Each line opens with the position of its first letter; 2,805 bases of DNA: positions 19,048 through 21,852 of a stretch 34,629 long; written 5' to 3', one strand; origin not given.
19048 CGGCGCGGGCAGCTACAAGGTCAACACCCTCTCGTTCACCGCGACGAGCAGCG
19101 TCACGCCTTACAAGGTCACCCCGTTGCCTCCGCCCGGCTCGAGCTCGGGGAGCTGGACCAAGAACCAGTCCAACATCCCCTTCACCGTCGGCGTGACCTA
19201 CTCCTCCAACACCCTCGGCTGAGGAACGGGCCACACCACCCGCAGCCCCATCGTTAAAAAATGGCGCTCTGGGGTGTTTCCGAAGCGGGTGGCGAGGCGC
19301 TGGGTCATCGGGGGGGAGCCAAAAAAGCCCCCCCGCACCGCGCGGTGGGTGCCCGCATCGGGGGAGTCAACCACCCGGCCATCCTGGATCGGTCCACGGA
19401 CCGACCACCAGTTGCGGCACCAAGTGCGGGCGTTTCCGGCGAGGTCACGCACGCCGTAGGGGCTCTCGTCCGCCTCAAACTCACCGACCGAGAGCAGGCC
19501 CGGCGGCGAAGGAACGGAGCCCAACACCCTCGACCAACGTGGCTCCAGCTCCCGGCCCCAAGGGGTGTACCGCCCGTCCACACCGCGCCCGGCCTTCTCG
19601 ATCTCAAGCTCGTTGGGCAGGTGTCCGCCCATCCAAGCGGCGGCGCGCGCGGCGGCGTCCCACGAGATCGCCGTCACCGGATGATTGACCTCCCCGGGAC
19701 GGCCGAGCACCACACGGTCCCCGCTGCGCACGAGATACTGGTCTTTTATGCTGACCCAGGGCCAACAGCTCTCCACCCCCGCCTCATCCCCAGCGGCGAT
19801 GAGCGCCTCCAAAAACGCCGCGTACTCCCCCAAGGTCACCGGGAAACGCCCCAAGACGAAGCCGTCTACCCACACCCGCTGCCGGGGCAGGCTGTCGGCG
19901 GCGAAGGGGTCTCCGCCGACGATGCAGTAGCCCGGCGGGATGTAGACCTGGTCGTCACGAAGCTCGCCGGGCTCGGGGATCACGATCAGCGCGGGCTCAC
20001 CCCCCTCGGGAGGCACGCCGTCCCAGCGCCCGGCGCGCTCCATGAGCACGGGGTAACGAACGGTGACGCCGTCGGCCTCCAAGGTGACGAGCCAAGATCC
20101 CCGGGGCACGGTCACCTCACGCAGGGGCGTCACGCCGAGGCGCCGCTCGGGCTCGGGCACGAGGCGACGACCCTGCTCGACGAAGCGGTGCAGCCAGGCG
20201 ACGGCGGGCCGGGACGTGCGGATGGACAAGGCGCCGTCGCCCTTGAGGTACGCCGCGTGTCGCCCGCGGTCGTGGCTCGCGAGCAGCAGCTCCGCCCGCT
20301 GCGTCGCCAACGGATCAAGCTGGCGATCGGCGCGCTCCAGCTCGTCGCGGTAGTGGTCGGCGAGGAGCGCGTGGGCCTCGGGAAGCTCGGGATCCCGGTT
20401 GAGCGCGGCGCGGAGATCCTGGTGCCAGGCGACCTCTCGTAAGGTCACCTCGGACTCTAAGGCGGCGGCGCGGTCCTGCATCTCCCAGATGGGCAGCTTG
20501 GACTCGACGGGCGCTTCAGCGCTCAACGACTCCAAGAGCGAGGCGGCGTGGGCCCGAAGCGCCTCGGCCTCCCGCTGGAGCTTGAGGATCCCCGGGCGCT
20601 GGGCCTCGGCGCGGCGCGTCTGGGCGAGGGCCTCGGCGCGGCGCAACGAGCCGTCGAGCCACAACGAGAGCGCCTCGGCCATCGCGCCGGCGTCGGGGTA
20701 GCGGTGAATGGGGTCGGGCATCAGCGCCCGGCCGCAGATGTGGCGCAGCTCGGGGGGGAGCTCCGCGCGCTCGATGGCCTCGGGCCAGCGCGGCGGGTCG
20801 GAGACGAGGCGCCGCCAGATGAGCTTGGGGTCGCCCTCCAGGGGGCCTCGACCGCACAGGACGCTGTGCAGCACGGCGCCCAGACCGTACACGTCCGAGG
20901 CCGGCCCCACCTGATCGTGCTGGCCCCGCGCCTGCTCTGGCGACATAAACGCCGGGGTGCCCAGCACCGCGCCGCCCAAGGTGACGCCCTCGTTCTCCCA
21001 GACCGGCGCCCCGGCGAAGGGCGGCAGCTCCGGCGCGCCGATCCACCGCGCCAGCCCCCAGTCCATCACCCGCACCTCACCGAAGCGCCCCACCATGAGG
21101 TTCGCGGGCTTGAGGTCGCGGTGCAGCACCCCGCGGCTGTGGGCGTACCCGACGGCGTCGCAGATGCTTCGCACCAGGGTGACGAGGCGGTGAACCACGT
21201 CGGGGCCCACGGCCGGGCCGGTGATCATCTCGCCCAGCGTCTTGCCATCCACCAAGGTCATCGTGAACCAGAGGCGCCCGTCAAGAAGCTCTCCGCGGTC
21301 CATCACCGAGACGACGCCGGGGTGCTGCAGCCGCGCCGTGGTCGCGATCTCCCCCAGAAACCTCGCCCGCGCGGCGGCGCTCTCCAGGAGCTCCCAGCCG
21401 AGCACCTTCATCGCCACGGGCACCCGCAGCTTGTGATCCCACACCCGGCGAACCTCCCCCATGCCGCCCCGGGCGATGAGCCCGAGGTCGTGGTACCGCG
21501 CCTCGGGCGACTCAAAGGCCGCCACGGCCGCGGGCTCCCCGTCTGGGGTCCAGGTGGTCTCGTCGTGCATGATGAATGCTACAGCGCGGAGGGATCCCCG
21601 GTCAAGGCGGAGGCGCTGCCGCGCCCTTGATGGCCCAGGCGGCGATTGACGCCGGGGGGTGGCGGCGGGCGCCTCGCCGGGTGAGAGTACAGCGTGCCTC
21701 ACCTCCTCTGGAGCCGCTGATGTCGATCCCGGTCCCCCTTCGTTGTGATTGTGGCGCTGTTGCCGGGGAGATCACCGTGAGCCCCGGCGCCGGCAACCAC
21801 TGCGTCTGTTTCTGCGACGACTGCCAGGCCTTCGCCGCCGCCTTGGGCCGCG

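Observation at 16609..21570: FHA protein, caspase-family protease and Ser/Thr kinase::FGE fusion form a compact signalling cluster with convergently overlapping 3' ends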

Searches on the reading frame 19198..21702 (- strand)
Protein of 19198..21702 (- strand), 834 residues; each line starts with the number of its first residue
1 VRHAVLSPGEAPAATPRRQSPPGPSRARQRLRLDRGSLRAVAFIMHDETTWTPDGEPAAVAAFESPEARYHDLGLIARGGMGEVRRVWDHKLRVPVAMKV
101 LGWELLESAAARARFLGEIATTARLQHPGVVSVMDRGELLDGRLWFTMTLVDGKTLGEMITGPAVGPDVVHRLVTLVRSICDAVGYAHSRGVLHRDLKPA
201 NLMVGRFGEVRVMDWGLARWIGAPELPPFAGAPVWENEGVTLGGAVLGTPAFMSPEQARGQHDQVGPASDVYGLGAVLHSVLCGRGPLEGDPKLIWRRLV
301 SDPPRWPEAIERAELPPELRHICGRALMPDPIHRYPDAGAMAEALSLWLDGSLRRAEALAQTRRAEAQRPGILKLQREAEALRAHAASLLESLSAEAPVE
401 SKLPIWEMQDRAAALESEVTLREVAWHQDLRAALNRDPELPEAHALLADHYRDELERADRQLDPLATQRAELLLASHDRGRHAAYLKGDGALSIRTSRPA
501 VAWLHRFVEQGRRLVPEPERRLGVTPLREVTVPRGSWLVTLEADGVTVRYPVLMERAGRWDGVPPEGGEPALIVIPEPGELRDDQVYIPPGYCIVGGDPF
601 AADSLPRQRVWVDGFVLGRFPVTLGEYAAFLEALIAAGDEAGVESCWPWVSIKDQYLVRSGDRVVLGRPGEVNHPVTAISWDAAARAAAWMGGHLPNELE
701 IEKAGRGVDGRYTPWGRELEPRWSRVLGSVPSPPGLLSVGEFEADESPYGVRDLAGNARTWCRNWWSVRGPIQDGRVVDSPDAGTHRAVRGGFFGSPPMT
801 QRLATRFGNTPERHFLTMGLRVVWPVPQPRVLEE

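Call 4: search_protein_families(library=pfam, proteins=[window:19198-21702:-], max_evalue=0.01)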
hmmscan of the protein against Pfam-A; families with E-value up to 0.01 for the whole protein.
window:19198-21702:- (834 aa): 3 families
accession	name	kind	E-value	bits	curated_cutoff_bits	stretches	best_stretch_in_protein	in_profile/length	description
PF03781.23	FGE-sulfatase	-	1.8e-30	106.9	23.3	1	583-824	3-255/255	Sulfatase-modifying factor enzyme 1-like domain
PF00069.31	Pkinase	-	1.1e-29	104.1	31.7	1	70-292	1-201/263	Protein kinase domain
PF07714.23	PK_Tyr_Ser-Thr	-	5.7e-13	49.2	23.1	1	77-290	8-207/258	Protein tyrosine and serine/threonine kinase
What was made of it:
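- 19198..21570 (-): Ser/Thr kinase::FGE-like sensor gene, 790 aa. Pfam Pkinase and FGE-sulfatase (call 4).
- On Hanks-type Ser/Thr kinase: PF00069 at 1.1e-29 (call 4).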

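Call 5: search_protein_families(library=ncbifam, proteins=[window:19198-21702:-], max_evalue=0.01)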
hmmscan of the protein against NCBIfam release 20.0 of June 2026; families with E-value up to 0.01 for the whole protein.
window:19198-21702:- (834 aa): 15 families
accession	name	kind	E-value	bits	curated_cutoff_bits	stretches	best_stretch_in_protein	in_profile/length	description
NF033483.0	PknB_PASTA_kin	equivalog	1.9e-58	198.9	450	1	68-367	7-287/563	Stk1 family PASTA domain-containing Ser/Thr kinase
NF009651.0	PRK13184.1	equivalog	7.3e-44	150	839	1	69-354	3-296/932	serine/threonine-protein kinase PknD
NF052427.1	StpK7MSMEG_1200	equivalog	4.4e-42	144.3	900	1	70-396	9-313/601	serine/threonine protein kinase StpK7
TIGR03903.1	TOMM_kin_cyc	equivalog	1.6e-32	112.4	705.75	1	96-323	6-226/1267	TOMM system kinase/cyclase fusion protein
NF047741.1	antiphage_MADS6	equivalog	1e-27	96.9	460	2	174-361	302-473/612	methylation-associated defense system protein kinase MAD6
NF038150.1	lanthi_synth_IV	equivalog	1.7e-18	66.3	650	1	117-396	241-487/851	class IV lanthionine synthetase LanL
NF053615.1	SerThrKinAfsKStmc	equivalog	3.4e-16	59.1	1300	1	72-290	17-215/809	protein serine/threonine kinase AfsK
NF033442.0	BREX_PglW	equivalog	4.1e-15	54.6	990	1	174-350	315-488/1391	BREX system serine/threonine kinase PglW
TIGR03440.2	egtB_TIGR03440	equivalog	6.3e-08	32.1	360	1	588-821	176-411/413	ergothioneine biosynthesis protein EgtB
NF041186.1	SenA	equivalog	1.2e-07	31.5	420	1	589-822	174-380/382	selenoneine synthase SenA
NF038151.1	lanthi_synth_III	equivalog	3.9e-07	28.8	575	1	111-282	266-423/833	class III lanthionine synthetase LanKC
TIGR03724.2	arch_bud32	equivalog_domain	0.00015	21.3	125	1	146-220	70-133/193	KEOPS complex kinase/ATPase Bud32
NF011463.0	PRK14879.1-4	equivalog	0.0014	18.1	188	1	147-219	96-161/237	Kae1-associated kinase Bud32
NF011464.0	PRK14879.1-7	equivalog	0.0043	16.8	246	1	147-219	84-150/221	Kae1-associated kinase Bud32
NF043056.1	T4SS_LegK1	equivalog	0.0051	15.5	550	0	189-278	207-280/516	Dot/Icm T4SS effector kinase LegK1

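Call 14: search_protein_families(library=padloc, proteins=[window:19198-21570:-], max_evalue=0.01)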
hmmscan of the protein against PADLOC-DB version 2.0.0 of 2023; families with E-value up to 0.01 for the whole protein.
window:19198-21570:- (790 aa): 32 families (the best 25 are shown)
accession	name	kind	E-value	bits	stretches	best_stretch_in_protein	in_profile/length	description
PDLC04042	PD-T4-6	-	3.4e-61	205.4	1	24-310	9-278/292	-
PDLC04061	PD-T4-6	-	4.6e-59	199.3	1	24-310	16-289/510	-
PDLC04053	PD-T4-6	-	7e-56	187.9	1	24-325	9-292/311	-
PDLC04052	PD-T4-6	-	1.9e-53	180.4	1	25-319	10-291/496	-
PDLC04039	PD-T4-6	-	2.2e-53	179.9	1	25-326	15-297/458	-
PDLC04043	PD-T4-6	-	1.4e-50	170.7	1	24-308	15-281/452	-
PDLC04054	PD-T4-6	-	1.1e-49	167.8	1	30-331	16-292/347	-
PDLC04040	PD-T4-6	-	3.3e-49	166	1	31-318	1-279/547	-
PDLC04060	PD-T4-6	-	1.6e-48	163.9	1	25-304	9-269/486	-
PDLC04041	PD-T4-6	-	4.3e-48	162.6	1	25-370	29-350/443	-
PDLC04138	mad6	-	3.5e-45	153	1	22-317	49-326/659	mads_6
PDLC04047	PD-T4-6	-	1.5e-40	137.3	1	24-314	10-282/327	-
PDLC04057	PD-T4-6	-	8.8e-40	135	1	24-306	8-272/443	-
PDLC04064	PD-T4-6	-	1.1e-36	124.7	1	26-309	22-285/369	-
PDLC01088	C3a189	-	2.6e-36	123.5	1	33-382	6-339/840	kinase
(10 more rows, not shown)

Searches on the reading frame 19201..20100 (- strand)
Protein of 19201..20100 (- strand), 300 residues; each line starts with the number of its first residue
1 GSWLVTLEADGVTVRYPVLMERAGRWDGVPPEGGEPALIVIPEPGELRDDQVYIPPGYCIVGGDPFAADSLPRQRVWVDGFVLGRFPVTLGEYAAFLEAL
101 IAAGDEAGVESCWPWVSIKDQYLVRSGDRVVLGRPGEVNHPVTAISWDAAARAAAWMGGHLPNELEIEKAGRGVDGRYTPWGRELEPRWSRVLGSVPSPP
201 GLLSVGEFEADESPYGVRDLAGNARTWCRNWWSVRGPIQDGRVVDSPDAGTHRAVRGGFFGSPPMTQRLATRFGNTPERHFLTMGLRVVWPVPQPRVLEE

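Call 54: search_solved_structures(query=window:19201-20100:-, max_evalue=0.001, show_alignments=3)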
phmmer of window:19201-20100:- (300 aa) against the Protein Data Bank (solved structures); distinct sequences matched with E-value up to 0.001: 18.
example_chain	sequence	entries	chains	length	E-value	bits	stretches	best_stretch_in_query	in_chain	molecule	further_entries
31dc_A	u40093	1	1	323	1.3e-15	60.6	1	115-288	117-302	Formylglycine-generating enzyme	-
1y1e_X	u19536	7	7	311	1.8e-15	60.2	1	115-288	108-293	C-alpha-formyglycine-generating enzyme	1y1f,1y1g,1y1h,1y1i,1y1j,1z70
5ssy_A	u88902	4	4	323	2.2e-15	59.9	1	115-288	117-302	Formylglycine-generating enzyme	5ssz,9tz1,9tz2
8aru_A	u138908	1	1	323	2.3e-15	59.8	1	115-288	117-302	Formylglycine-generating enzyme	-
2aft_X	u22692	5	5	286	2.4e-15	59.8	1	115-288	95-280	Sulfatase modifying factor 1 | Sulfatase-modifying factor 1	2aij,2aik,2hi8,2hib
5ssx_A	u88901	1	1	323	2.6e-15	59.6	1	115-288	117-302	Formylglycine-generating enzyme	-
2afy_X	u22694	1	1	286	3.4e-15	59.2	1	115-288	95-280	Sulfatase modifying factor 1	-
2aii_X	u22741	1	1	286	3.7e-15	59.1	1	115-287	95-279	Sulfatase modifying factor 1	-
6s07_A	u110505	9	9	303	5e-15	58.7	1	112-287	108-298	Formylglycine-generating enzyme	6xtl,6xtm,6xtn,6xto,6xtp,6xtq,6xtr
5nxl_A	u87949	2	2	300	2.8e-14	56.2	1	112-287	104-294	Non-specific serine/threonine protein kinase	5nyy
2q17_A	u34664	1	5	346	8.4e-12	48.1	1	105-287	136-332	formylglycine generating enzyme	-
6muj_A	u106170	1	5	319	1.4e-11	47.4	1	107-287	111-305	Formylglycine-generating enzyme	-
7spq_A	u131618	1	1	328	9.5e-11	44.6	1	137-288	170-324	Serine/threonine kinase ToxD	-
8u41_A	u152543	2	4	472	2.2e-09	40.1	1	135-287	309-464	Selenoxide synthase OvsA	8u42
8ux5_A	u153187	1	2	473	4.8e-09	39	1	135-285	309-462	Selenoxide synthase OvsA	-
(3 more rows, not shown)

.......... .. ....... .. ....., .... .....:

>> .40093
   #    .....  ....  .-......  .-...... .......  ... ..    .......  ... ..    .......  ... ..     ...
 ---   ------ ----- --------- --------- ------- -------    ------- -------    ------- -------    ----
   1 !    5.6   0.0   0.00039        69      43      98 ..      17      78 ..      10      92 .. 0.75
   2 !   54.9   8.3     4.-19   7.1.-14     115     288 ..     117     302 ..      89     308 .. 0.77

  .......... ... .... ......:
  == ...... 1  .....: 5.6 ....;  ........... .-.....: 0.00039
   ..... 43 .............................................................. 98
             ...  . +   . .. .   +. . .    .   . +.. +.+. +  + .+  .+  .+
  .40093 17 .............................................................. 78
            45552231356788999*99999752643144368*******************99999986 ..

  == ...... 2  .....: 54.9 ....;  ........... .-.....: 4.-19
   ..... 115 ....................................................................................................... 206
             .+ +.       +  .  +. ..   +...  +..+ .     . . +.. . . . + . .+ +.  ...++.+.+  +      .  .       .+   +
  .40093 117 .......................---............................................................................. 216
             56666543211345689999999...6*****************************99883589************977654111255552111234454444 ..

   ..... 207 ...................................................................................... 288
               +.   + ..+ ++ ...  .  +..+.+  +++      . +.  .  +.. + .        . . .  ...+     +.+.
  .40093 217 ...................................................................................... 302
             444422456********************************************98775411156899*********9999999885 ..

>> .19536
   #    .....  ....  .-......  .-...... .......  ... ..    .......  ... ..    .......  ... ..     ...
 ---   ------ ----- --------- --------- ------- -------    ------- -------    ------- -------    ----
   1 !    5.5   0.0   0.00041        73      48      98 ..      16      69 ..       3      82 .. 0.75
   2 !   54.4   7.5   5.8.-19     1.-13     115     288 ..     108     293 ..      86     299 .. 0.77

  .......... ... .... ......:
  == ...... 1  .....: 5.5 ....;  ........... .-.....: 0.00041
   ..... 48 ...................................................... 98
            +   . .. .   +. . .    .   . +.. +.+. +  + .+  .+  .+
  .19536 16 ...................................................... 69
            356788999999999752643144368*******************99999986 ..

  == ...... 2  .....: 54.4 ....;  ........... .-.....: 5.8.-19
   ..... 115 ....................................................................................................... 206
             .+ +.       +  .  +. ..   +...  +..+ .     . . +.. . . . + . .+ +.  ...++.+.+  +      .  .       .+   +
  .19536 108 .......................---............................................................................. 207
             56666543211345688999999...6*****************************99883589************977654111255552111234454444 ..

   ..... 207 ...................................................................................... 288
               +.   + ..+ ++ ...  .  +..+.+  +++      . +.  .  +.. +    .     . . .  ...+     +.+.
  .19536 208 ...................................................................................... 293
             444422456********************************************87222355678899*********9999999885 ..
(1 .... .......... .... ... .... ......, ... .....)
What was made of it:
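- On Formylglycine-generating enzyme (FGE/SUMF1): PF03781 at 1.8e-30 (call 4). phmmer E 1e-15 to human FGE structures (call 54).
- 19231..19956 (-): FGE-sulfatase-like (C-type-lectin fold) domain (aa 539-780) without the catalytic Cys pair; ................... occupies the place of the active-site loop. Alignment to human FGE 1y1e: Cys336 falls in a gap, Cys341 aligns to Pro and Cys346 to Leu (call 54).
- On Formylglycine-generating enzyme (FGE/SUMF1): In the alignment to 1y1e, Cys336 falls in a gap and Cys341 aligns to Pro (call 54).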
